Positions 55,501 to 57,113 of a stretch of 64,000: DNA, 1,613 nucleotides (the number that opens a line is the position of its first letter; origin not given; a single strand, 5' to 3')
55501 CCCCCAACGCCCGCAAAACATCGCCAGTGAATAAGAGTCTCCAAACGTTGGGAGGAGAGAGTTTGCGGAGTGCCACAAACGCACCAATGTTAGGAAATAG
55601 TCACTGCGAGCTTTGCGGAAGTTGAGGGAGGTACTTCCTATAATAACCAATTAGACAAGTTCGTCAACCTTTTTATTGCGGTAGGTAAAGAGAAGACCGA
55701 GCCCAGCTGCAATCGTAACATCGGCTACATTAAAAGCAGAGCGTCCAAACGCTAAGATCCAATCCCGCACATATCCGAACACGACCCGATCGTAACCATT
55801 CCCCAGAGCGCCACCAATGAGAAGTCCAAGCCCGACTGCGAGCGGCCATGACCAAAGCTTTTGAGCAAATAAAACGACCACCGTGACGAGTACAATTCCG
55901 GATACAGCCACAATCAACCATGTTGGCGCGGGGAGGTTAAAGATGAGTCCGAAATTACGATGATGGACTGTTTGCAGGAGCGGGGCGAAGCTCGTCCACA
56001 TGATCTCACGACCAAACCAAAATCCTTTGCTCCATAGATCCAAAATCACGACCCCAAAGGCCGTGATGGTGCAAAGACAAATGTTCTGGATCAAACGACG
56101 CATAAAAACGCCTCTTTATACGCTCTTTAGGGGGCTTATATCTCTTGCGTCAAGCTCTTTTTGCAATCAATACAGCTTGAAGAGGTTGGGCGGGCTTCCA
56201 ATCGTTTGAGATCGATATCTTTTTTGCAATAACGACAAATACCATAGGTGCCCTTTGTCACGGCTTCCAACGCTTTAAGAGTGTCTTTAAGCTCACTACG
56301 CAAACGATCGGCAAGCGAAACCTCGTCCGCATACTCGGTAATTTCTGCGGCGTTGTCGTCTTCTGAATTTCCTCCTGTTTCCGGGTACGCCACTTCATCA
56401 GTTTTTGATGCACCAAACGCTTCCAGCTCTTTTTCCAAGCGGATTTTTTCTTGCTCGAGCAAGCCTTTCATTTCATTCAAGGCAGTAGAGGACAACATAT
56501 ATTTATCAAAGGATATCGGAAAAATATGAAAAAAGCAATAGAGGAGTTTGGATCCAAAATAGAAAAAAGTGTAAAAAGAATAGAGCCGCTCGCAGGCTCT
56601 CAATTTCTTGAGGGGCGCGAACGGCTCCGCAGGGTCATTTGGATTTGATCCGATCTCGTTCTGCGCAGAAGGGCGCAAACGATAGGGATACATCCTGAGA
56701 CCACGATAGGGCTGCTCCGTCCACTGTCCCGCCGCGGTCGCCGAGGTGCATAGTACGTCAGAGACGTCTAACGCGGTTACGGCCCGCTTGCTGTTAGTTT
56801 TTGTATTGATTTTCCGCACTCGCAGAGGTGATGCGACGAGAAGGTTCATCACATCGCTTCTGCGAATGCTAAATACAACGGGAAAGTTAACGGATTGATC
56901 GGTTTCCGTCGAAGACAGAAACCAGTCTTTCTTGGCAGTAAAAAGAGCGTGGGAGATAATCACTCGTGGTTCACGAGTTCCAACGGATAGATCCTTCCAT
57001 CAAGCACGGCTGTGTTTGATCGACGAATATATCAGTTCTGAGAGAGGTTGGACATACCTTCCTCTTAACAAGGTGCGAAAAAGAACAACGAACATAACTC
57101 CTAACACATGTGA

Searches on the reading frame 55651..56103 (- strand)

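Call 44: search_protein_families(library=pfam, proteins=[window:55651-56103:-], max_evalue=0.001)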
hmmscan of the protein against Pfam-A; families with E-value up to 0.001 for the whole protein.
window:55651-56103:- (150 aa): 1 family
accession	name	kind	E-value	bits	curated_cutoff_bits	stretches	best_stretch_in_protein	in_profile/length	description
PF01252.23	Peptidase_A8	-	1.2e-20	74.5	25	1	15-140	2-138/142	Signal peptidase (SPase) II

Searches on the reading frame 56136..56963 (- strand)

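Call 43: search_protein_families(library=pfam, proteins=[window:56136-56963:-], max_evalue=0.001)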
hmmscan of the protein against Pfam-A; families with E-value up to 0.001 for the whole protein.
window:56136-56963:- (275 aa): 1 family
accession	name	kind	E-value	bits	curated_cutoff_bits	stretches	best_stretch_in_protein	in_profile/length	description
PF01258.23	zf-dskA_traR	-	2.1e-07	31.2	24.9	1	238-270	1-33/36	Prokaryotic dksA/traR C4-type zinc finger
